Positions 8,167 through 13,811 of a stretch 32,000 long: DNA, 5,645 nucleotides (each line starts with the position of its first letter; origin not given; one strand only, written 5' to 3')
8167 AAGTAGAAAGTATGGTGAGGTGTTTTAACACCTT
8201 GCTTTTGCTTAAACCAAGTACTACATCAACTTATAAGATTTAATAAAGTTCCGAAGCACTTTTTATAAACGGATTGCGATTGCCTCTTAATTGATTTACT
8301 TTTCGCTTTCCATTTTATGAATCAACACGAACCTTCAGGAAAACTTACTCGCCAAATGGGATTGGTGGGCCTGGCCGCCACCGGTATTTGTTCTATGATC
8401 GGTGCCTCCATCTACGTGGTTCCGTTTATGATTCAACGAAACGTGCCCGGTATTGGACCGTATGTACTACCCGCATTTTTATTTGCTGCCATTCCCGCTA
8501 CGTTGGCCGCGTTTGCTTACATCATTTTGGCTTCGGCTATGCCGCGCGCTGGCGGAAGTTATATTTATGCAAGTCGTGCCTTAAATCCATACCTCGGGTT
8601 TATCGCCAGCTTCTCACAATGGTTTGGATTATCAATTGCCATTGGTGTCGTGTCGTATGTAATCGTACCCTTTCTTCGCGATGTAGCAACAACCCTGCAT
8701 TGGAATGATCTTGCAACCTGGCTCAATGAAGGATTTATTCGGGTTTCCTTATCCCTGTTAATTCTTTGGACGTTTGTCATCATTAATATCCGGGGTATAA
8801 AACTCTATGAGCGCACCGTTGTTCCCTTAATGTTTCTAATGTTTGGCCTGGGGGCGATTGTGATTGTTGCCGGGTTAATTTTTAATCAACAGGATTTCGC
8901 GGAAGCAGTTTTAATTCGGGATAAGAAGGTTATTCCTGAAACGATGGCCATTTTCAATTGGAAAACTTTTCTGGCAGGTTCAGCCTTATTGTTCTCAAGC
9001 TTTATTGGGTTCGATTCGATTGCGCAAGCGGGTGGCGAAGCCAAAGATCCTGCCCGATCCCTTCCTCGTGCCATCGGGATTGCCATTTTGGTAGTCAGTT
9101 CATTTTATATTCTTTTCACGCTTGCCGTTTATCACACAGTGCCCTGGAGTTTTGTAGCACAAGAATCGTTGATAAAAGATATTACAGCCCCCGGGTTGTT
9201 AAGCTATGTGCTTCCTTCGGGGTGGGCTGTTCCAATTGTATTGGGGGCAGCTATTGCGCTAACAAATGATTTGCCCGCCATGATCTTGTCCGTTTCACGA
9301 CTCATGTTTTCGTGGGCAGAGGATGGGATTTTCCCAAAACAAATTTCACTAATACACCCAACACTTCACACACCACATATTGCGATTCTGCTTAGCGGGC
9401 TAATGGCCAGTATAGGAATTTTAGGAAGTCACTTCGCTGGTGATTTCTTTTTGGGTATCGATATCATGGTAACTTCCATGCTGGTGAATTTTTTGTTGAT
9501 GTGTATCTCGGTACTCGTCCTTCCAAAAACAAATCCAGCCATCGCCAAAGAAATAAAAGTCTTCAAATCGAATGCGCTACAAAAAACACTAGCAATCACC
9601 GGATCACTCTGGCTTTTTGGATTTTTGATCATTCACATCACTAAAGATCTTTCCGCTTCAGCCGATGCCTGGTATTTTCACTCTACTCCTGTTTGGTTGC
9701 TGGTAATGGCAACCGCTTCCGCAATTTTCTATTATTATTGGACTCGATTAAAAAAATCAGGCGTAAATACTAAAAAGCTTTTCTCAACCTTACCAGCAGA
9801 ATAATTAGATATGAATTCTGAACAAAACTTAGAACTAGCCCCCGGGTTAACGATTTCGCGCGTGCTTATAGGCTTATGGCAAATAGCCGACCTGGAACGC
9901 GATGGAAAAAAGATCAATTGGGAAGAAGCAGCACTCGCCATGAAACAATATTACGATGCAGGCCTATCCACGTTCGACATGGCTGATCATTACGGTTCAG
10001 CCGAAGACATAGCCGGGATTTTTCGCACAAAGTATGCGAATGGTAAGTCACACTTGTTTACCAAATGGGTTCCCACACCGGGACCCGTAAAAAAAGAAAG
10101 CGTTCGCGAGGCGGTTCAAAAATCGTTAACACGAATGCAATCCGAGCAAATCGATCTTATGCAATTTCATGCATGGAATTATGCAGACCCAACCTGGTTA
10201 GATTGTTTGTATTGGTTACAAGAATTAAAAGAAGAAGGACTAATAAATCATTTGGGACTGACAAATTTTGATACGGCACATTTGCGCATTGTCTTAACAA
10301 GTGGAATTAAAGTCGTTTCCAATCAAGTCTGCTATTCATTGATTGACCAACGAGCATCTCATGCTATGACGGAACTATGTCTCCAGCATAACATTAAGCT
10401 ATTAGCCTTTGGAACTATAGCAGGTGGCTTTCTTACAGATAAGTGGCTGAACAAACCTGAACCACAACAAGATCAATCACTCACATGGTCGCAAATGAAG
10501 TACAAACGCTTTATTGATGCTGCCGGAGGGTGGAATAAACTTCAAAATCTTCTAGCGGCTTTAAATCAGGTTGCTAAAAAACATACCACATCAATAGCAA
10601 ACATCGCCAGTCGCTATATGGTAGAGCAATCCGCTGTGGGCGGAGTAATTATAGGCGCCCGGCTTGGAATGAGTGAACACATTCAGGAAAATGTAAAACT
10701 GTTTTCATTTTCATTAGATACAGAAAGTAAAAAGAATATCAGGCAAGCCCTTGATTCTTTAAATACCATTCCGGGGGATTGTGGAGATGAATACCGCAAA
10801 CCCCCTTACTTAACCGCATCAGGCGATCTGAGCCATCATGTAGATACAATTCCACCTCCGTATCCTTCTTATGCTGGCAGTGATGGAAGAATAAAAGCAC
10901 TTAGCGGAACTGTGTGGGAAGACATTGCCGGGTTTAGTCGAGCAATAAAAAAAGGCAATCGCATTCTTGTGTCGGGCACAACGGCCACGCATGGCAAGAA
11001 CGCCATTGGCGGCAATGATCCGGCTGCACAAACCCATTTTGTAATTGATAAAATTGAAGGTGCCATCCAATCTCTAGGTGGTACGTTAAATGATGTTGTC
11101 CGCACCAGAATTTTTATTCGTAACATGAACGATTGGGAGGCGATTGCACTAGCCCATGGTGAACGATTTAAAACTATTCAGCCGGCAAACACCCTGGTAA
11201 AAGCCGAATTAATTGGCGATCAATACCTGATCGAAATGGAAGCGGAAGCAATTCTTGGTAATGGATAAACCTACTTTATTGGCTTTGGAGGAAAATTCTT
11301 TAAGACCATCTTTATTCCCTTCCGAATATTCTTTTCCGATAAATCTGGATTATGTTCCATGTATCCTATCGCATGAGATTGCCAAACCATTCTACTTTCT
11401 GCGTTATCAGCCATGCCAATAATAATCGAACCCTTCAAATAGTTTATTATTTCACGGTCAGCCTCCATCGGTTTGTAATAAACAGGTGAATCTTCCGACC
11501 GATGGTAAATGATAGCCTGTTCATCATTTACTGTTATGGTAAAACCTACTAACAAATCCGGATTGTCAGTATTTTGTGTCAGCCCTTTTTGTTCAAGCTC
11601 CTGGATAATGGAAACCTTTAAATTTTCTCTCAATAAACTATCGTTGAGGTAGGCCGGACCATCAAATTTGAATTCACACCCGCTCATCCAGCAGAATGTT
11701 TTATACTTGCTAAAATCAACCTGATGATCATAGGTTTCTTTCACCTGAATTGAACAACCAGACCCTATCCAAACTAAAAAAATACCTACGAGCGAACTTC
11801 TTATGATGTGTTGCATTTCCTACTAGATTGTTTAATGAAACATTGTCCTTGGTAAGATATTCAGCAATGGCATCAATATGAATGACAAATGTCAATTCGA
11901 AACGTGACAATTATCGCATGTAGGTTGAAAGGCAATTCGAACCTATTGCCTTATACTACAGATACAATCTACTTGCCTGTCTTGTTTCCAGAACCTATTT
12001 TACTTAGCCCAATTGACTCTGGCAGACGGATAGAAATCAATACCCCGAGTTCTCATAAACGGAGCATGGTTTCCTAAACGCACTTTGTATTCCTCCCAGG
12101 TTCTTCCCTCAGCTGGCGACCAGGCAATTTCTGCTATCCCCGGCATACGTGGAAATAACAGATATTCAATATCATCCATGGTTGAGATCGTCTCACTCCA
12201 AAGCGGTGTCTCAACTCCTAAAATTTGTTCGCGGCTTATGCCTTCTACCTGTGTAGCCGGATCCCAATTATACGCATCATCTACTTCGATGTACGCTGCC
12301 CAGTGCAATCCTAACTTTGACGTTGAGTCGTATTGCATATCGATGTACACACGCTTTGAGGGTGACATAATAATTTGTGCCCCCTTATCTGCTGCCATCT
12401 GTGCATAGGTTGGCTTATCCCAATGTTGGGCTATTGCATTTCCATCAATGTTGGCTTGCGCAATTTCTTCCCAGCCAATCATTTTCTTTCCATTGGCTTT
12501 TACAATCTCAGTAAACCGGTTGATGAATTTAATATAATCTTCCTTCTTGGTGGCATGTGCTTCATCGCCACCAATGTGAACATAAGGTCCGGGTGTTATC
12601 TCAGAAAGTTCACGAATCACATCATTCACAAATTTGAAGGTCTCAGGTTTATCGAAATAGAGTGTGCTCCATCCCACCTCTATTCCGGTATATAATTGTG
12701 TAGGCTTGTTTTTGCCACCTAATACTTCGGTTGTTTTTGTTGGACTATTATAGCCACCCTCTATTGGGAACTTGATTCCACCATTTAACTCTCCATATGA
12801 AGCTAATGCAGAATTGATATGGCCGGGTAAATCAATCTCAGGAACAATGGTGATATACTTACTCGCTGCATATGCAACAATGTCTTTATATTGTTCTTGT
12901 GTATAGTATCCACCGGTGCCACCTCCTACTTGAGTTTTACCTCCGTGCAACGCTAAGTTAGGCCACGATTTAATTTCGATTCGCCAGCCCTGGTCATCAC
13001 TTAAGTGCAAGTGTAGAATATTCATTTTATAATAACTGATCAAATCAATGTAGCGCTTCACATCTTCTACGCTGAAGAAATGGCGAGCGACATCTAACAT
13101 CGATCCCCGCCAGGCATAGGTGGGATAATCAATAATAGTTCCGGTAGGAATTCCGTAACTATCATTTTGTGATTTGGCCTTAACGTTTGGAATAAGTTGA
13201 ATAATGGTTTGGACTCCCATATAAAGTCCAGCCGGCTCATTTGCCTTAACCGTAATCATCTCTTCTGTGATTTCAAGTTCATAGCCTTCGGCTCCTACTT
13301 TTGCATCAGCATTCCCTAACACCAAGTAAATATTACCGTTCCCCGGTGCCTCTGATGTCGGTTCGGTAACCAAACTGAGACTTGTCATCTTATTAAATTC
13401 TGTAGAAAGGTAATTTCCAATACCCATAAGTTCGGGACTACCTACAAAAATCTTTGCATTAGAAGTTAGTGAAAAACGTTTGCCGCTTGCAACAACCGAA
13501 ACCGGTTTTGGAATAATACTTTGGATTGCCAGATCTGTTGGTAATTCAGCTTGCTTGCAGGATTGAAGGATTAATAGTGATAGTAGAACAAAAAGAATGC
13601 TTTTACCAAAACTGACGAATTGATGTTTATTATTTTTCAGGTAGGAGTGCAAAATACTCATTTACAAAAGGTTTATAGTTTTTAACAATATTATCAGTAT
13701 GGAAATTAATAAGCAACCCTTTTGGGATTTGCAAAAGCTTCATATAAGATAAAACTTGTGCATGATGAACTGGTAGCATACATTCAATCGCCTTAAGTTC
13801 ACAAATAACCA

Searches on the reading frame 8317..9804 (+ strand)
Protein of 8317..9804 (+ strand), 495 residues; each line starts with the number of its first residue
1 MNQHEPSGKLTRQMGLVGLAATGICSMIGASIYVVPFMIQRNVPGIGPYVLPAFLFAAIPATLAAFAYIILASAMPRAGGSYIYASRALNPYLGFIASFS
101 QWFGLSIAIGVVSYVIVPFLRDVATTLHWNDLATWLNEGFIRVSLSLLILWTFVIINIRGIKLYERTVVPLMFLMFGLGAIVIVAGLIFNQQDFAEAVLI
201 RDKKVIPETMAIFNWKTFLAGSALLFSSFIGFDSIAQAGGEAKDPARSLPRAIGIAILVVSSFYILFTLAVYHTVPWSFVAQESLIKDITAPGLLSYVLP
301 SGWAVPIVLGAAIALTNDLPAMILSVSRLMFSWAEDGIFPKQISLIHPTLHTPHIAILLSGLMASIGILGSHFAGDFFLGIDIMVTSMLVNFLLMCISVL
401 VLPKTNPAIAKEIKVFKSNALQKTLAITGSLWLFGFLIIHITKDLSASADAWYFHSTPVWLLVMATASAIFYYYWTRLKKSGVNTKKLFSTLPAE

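Call 12: search_protein_families(library=pfam, proteins=[window:8317-9804:+], max_evalue=0.001)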
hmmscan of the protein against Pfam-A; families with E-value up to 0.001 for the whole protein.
window:8317-9804:+ (495 aa): 2 families
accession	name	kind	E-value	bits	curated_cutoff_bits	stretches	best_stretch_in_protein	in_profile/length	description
PF13520.12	AA_permease_2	-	4.2e-38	131.8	27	1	15-457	2-421/427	Amino acid permease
PF00324.27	AA_permease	-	2.3e-25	89.7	24.6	1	24-450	7-427/470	Amino acid permease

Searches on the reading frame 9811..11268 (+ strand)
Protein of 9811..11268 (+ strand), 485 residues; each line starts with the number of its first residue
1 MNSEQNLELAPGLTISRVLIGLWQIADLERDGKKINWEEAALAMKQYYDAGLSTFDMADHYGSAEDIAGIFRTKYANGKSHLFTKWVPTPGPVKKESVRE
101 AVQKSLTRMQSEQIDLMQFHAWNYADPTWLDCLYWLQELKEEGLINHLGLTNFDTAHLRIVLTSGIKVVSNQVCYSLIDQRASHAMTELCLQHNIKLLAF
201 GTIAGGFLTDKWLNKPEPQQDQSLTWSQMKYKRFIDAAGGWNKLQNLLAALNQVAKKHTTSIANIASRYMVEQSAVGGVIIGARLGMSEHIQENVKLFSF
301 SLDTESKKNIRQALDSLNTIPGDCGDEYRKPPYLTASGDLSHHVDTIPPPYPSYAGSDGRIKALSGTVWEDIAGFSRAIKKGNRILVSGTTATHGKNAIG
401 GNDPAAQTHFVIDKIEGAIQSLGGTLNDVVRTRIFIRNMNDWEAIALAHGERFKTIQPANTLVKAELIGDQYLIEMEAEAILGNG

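Call 12: search_protein_families(library=pfam, proteins=[window:9811-11268:+], max_evalue=0.001)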
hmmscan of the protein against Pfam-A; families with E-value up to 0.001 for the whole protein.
window:9811-11268:+ (485 aa): 3 families
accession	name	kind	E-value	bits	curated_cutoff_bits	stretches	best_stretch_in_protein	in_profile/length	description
PF00248.27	Aldo_ket_red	-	7.2e-57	193.1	24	1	18-313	2-289/291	Aldo/keto reductase family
PF01042.26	Ribonuc_L-PSP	-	4.3e-20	72.3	27.3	1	372-481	8-120/121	Endoribonuclease L-PSP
PF11433.13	DUF3198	-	0.00052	20.2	28.7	0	434-454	17-37/50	Protein of unknown function (DUF3198)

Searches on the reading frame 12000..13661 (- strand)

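Call 12: search_protein_families(library=pfam, proteins=[window:12000-13661:-], max_evalue=0.001)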
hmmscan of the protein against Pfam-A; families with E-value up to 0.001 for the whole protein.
window:12000-13661:- (553 aa): 2 families
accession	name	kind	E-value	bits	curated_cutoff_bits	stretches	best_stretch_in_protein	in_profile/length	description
PF00728.28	Glyco_hydro_20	-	5.7e-90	302.6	22.3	1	182-516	1-347/348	Glycosyl hydrolase family 20, catalytic domain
PF02838.20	Glyco_hydro_20b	-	4.5e-21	76.3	26.1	1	48-179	3-124/124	Glycosyl hydrolase family 20, domain 2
